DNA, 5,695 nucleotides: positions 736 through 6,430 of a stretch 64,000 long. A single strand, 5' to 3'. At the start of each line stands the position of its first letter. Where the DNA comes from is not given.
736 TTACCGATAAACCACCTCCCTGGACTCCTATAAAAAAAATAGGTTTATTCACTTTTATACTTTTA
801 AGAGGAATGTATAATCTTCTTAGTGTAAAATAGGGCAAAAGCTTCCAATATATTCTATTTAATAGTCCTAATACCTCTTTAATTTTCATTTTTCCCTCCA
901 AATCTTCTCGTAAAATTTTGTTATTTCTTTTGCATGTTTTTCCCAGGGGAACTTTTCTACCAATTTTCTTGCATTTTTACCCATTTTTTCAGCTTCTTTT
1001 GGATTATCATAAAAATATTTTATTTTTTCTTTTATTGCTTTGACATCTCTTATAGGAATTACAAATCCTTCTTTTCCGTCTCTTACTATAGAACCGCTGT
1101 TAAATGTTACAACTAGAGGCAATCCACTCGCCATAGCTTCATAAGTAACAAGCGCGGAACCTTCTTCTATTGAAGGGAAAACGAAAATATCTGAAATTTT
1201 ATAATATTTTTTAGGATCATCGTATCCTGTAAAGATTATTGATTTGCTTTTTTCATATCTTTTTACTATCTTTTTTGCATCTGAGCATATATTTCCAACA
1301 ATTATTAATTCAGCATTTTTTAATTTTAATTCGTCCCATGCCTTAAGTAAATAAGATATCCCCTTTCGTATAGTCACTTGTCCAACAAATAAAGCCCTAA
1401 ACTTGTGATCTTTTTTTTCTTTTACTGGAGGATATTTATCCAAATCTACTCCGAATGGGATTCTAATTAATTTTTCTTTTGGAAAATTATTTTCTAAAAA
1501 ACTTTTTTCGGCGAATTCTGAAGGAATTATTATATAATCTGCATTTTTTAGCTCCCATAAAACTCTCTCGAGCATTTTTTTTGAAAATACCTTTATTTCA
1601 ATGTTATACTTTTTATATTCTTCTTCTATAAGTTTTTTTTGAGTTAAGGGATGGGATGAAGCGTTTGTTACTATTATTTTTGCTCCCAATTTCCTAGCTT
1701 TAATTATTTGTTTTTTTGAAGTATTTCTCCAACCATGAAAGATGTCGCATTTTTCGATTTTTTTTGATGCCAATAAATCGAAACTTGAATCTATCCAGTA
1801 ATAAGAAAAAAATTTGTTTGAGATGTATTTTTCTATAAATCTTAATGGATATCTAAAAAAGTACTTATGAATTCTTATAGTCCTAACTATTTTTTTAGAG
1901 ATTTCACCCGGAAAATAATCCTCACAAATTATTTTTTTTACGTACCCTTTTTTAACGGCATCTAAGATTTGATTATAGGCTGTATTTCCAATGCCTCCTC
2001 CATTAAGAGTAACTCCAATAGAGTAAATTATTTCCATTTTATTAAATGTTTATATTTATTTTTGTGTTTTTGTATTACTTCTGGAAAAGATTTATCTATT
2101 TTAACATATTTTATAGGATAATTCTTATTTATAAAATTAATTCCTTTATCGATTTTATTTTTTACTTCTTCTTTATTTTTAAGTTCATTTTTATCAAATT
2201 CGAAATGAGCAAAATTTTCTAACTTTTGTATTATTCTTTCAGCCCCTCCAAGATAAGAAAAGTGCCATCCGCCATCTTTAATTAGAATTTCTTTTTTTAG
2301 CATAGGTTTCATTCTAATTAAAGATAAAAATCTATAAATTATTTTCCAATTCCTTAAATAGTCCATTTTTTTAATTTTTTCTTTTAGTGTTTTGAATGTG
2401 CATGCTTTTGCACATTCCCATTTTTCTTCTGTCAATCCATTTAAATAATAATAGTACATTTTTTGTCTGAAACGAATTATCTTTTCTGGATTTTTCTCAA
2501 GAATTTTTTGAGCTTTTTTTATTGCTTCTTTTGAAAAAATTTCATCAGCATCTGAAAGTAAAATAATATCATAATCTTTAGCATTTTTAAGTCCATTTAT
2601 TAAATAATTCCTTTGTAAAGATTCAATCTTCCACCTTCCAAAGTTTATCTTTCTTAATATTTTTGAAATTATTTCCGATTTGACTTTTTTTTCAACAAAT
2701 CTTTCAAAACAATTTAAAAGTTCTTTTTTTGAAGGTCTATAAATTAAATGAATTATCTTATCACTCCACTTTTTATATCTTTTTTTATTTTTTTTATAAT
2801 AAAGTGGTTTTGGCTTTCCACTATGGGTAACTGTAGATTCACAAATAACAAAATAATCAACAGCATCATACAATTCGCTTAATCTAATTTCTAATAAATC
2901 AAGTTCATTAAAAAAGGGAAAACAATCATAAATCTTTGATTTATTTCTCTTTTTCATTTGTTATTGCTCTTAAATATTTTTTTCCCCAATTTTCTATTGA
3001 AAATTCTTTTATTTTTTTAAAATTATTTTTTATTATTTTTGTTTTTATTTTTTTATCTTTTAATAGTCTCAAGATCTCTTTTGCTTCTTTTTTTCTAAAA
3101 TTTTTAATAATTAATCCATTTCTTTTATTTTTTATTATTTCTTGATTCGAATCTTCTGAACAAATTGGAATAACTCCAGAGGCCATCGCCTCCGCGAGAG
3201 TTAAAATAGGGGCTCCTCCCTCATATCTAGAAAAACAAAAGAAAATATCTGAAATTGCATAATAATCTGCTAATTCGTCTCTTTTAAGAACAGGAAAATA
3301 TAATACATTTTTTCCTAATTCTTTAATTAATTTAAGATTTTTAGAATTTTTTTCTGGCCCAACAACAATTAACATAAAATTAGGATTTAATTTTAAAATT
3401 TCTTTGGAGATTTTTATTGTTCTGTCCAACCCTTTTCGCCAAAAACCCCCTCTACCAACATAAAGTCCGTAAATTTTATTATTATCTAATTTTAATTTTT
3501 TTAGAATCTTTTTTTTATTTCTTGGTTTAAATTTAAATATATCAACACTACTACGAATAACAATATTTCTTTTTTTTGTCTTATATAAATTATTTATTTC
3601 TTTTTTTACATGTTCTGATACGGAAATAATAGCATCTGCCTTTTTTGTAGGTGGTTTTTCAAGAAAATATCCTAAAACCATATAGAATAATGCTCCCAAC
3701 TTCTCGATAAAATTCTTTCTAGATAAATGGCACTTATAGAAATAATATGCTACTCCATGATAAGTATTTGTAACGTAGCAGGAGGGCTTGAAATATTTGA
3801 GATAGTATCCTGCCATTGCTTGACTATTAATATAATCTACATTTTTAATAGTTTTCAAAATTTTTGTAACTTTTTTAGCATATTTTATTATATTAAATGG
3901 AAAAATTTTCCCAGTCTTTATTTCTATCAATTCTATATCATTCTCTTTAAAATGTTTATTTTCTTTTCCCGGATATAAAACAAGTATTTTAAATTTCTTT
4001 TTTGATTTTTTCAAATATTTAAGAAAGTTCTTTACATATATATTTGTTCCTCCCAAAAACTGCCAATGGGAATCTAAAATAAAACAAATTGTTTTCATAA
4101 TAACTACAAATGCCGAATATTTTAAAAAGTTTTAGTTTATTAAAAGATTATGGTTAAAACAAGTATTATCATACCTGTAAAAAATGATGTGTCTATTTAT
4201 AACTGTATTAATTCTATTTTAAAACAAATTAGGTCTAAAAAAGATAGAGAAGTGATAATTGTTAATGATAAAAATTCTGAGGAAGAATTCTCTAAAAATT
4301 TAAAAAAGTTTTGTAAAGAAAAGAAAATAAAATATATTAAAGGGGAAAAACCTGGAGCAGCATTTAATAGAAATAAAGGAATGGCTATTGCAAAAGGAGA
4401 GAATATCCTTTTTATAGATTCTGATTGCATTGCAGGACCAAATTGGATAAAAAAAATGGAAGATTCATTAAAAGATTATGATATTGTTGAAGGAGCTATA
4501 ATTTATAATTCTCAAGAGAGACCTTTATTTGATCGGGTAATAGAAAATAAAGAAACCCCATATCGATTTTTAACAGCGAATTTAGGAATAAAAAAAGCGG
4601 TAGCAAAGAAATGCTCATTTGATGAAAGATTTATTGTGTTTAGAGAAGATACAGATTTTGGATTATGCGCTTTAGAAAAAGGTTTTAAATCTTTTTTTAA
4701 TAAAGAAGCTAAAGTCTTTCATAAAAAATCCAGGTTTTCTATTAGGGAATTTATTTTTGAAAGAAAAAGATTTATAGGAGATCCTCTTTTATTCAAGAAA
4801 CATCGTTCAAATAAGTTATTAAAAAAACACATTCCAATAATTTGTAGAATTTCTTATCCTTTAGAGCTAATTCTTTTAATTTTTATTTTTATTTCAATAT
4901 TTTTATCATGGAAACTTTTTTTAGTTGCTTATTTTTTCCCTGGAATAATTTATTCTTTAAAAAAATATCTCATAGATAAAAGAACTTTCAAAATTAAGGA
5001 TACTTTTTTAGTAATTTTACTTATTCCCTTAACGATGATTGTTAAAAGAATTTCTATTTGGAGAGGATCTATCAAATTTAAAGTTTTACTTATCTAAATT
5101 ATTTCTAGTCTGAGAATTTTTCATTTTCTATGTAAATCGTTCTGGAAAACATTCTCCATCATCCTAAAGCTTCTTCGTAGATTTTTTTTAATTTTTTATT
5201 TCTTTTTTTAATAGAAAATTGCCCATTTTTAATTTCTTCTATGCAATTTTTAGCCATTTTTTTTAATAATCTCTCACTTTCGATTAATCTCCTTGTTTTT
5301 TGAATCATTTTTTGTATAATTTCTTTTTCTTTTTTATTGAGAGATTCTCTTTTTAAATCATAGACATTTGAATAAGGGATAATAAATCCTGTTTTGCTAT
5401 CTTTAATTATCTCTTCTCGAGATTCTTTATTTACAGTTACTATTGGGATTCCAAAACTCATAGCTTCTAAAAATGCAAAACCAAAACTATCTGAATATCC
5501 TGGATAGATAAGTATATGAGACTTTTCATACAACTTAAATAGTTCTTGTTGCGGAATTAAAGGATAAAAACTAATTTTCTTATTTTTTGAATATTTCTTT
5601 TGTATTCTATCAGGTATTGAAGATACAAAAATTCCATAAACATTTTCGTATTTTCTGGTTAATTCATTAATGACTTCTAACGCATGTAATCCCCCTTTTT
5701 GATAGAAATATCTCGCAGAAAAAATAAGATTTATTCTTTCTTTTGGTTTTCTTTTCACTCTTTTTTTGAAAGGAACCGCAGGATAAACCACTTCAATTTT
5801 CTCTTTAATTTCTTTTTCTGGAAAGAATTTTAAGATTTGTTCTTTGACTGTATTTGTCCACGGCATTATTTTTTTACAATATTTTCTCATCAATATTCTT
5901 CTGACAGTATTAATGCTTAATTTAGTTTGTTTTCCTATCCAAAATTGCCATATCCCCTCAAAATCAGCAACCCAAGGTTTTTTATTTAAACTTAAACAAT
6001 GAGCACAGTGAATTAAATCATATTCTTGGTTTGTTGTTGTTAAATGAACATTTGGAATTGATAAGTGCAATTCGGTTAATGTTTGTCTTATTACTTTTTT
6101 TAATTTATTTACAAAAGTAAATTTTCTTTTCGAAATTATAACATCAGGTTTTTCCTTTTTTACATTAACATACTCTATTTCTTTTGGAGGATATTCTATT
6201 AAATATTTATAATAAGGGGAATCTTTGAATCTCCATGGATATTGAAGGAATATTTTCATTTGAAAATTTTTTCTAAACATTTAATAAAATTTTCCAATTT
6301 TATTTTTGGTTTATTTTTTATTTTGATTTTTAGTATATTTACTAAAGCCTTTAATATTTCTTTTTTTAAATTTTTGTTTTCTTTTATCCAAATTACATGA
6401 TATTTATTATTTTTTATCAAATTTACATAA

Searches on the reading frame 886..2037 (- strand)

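Call 47: search_protein_families(library=ncbifam, proteins=[window:886-2037:-], max_evalue=0.00001)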
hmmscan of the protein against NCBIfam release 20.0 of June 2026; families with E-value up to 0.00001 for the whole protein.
window:886-2037:- (383 aa): 33 families (the best 25 are shown)
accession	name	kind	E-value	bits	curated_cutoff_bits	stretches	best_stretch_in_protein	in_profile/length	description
TIGR03088.1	stp2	hypoth_equivalog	1.7e-19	70.2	409.05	1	185-378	157-372/374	TIGR03088 family PEP-CTERM/XrtA system glycosyltransferase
TIGR04157.1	glyco_rSAM_CFB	subfamily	6.5e-19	68.2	400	1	134-376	139-406/406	TIGR04157 family glycosyltransferase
NF049988.1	MGlcDAGSynMgs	equivalog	3.6e-17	62.8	400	1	131-381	141-389/398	alpha-monoglucosyldiacylglycerol synthase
TIGR02149.1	glgA_Coryne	subfamily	4.5e-17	62.3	302.4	1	163-379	142-390/391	glycogen synthase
TIGR03999.1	thiol_BshA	equivalog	7.7e-17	61.3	273.7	1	153-379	132-373/375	N-acetyl-alpha-D-glucosaminyl L-malate synthase BshA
NF041876.1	EPS_EpsE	equivalog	8.1e-17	61.5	400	1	181-370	180-387/389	exopolysaccharide biosynthesis GT4 family glycosyltransferase EpsE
NF041010.1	glycosy_Agl16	equivalog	3.6e-16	59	575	1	162-378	130-350/352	glycosylation protein Agl16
NF047684.1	TeichurnBiosyTuaC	equivalog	4.2e-16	58.9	550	1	185-380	182-390/391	teichuronic acid biosynthesis protein TuaC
TIGR03449.1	mycothiol_MshA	equivalog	1.8e-14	53.5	462.5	1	193-379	193-403/406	D-inositol-3-phosphate glycosyltransferase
NF053513.1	Gtran_IagA_BgsA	equivalog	1.8e-14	53.5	460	1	105-379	54-331/333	LTA glycolipid anchor biosynthesis glycosyltransferase, IagA/BgsA family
NF012028.0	PRK15484.1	subfamily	8e-14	51.5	618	1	166-374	140-373/380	lipopolysaccharide N-acetylglucosaminyltransferase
NF038295.1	EPS_HpsP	equivalog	5.6e-13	48.6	550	1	192-379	180-387/388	hormogonium polysaccharide biosynthesis glycosyltransferase HpsP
NF053787.1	GlcN_PG_synth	equivalog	1.3e-12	47.3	480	1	165-379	143-359/361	N-acetylglucosaminyl phosphatidylglycerol synthase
NF050063.1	ProtGlycPglJ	equivalog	2.4e-12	46.7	500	1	141-375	124-362/363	N-acetylgalactosamine-N,N'-diacetylbacillosaminyl-diphospho-undecaprenol 4-alpha-N-acetylgalactosaminyltransferase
TIGR04063.1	stp3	hypoth_equivalog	2.5e-12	46.4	442.05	1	163-379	155-395/397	TIGR04063 family PEP-CTERM/XrtA system glycosyltransferase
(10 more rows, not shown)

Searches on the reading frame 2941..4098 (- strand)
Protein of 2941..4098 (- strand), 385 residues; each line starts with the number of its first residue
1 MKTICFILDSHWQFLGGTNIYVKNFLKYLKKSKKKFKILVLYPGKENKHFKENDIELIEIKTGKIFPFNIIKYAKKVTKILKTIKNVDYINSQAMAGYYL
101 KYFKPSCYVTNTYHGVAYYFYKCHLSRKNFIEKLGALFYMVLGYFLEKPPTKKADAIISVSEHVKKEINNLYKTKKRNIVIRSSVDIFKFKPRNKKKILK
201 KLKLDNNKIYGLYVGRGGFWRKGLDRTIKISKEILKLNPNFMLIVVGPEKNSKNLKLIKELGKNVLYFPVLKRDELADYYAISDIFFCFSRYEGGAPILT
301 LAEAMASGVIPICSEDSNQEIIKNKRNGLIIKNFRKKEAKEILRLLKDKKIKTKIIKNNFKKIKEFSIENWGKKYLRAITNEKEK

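Call 47: search_protein_families(library=ncbifam, proteins=[window:2941-4098:-], max_evalue=0.00001)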
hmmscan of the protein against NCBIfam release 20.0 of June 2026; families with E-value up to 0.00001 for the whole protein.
window:2941-4098:- (385 aa): 9 families
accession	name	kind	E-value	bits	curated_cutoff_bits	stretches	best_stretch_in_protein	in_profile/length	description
TIGR03999.1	thiol_BshA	equivalog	6.2e-16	58.3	273.7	1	152-377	143-368/375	N-acetyl-alpha-D-glucosaminyl L-malate synthase BshA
NF047684.1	TeichurnBiosyTuaC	equivalog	1.9e-15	56.7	550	1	152-366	163-373/391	teichuronic acid biosynthesis protein TuaC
TIGR02149.1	glgA_Coryne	subfamily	4e-14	52.5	302.4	1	142-372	133-380/391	glycogen synthase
TIGR04157.1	glyco_rSAM_CFB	subfamily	7.6e-14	51.5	400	1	21-363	19-389/406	TIGR04157 family glycosyltransferase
TIGR04063.1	stp3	hypoth_equivalog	3e-12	46.1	442.05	1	145-364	149-376/397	TIGR04063 family PEP-CTERM/XrtA system glycosyltransferase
TIGR03449.1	mycothiol_MshA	equivalog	8.6e-09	34.8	462.5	1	152-374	163-395/406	D-inositol-3-phosphate glycosyltransferase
NF038229.1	Glyco4_Geo_Pelo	equivalog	2.3e-08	33.5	400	1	152-376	108-330/338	GPMC system family 4 glycosyltransferase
NF053787.1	GlcN_PG_synth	equivalog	7.4e-08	31.6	480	1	152-334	142-311/361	N-acetylglucosaminyl phosphatidylglycerol synthase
TIGR02918.1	TIGR02918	equivalog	7.8e-06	24.8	574.6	0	234-369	344-479/500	accessory Sec system glycosyltransferase GtfA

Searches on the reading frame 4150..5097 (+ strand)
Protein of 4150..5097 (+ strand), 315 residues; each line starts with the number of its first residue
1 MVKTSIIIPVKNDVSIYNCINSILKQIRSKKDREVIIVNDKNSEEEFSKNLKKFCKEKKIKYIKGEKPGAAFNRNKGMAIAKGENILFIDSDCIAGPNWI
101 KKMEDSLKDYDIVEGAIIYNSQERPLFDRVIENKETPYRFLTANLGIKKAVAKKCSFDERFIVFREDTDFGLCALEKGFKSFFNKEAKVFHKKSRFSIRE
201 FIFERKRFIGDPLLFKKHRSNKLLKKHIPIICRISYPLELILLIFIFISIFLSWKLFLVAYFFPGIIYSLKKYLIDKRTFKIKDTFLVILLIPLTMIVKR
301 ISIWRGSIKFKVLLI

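Call 47: search_protein_families(library=ncbifam, proteins=[window:4150-5097:+], max_evalue=0.00001)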
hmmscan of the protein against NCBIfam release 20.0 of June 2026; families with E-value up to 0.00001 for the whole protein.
window:4150-5097:+ (315 aa): 12 families
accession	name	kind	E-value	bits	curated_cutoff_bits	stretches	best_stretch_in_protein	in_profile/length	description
NF041875.1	EPS_EpsD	equivalog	1.6e-18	67.2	370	1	5-207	2-222/325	exopolysaccharide biosynthesis glycosyltransferase EpsD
TIGR03965.1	mycofact_glyco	equivalog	9.2e-18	64.3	280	1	4-112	76-184/467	mycofactocin biosynthesis glycosyltransferase MftF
NF038302.1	EPS_HpsE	equivalog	1.5e-11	43.8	300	1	6-109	5-113/307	hormogonium polysaccharide biosynthesis glycosyltransferase HpsE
NF007482.0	PRK10073.1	equivalog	5.9e-11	41.9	423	1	3-101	7-104/334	glycosyltransferase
NF041394.1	GtaseAglG_Halo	equivalog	1.1e-10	41.3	440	1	16-113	18-113/304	glucosyl-dolichyl phosphate glucuronosyltransferase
NF038299.1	EPS_HpsN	equivalog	1.1e-10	41.1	425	1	4-109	3-108/317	hormogonium polysaccharide biosynthesis glycosyltransferase HpsN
TIGR03111.1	glyc2_xrt_Gpos1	hypoth_equivalog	1.7e-09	37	363.95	1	4-107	51-156/439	TIGR03111 family XrtG-associated glycosyltransferase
TIGR04283.1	glyco_like_mftF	equivalog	1.9e-09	37.4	182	1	5-115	2-105/221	TIGR04283 family arsenosugar biosynthesis glycosyltransferase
NF050050.1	ProtGlycPglI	equivalog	7.7e-09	35.3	500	1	2-101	2-102/306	GalNAc(5)-diNAcBac-PP-undecaprenol beta-1,3-glucosyltransferase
NF047683.1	TeichurnBiosyTuaG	equivalog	4.1e-08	33.2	400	1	4-102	8-106/252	teichuronic acid biosynthesis protein TuaG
TIGR03937.1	PgaC_IcaA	equivalog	3.4e-06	26.3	422.3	1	4-109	47-152/407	poly-beta-1,6-N-acetyl-D-glucosamine synthase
NF047588.1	GlcsyltransPgfSStrep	equivalog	3.5e-06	26.4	500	1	3-116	2-120/308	glycosyltransferase PgfS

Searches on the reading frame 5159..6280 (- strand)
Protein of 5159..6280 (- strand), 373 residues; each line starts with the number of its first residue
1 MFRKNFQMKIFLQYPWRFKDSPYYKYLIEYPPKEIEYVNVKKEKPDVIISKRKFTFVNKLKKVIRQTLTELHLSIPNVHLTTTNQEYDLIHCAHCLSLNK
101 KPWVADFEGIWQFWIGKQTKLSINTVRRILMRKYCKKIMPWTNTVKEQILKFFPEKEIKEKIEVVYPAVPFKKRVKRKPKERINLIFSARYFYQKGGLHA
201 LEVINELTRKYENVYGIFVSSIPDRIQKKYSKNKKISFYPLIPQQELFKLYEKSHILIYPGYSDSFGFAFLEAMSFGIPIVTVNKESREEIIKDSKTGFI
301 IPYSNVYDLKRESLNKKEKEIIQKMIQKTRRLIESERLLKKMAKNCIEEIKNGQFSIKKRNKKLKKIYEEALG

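Call 47: search_protein_families(library=ncbifam, proteins=[window:5159-6280:-], max_evalue=0.00001)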
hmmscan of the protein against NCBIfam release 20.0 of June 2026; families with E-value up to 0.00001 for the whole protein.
window:5159-6280:- (373 aa): 13 families
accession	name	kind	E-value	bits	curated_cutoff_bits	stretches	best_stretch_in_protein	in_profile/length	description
TIGR03999.1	thiol_BshA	equivalog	4.4e-13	48.9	273.7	1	242-370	261-372/375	N-acetyl-alpha-D-glucosaminyl L-malate synthase BshA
TIGR02149.1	glgA_Coryne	subfamily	2e-11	43.6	302.4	1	137-370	147-389/391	glycogen synthase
TIGR04157.1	glyco_rSAM_CFB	subfamily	3.9e-11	42.6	400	1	185-368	230-406/406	TIGR04157 family glycosyltransferase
NF041876.1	EPS_EpsE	equivalog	1.2e-09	37.9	400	1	234-336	276-379/389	exopolysaccharide biosynthesis GT4 family glycosyltransferase EpsE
TIGR03449.1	mycothiol_MshA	equivalog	3.3e-09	36.1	462.5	1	233-371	283-403/406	D-inositol-3-phosphate glycosyltransferase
NF053787.1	GlcN_PG_synth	equivalog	2.3e-08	33.3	480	1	180-336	196-342/361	N-acetylglucosaminyl phosphatidylglycerol synthase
NF038229.1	Glyco4_Geo_Pelo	equivalog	3e-08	33.1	400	1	137-371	112-336/338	GPMC system family 4 glycosyltransferase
NF046085.1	XrtY_assoc_Gly1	equivalog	7e-08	31.7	400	1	125-335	149-366/387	XrtY-associated glycosyltransferase XYAG1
NF047684.1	TeichurnBiosyTuaC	equivalog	3.2e-07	29.6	550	1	176-328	213-363/391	teichuronic acid biosynthesis protein TuaC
TIGR04005.1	wcaL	equivalog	5.1e-07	28.9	537.6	1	170-336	210-389/406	colanic acid biosynthesis glycosyltransferase WcaL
NF038295.1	EPS_HpsP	equivalog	5.2e-07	29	550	1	162-344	203-378/388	hormogonium polysaccharide biosynthesis glycosyltransferase HpsP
TIGR02918.1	TIGR02918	equivalog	6.4e-07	28.4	574.6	1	224-328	363-467/500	accessory Sec system glycosyltransferase GtfA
TIGR03088.1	stp2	hypoth_equivalog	7e-06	25.3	409.05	0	246-345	265-365/374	TIGR03088 family PEP-CTERM/XrtA system glycosyltransferase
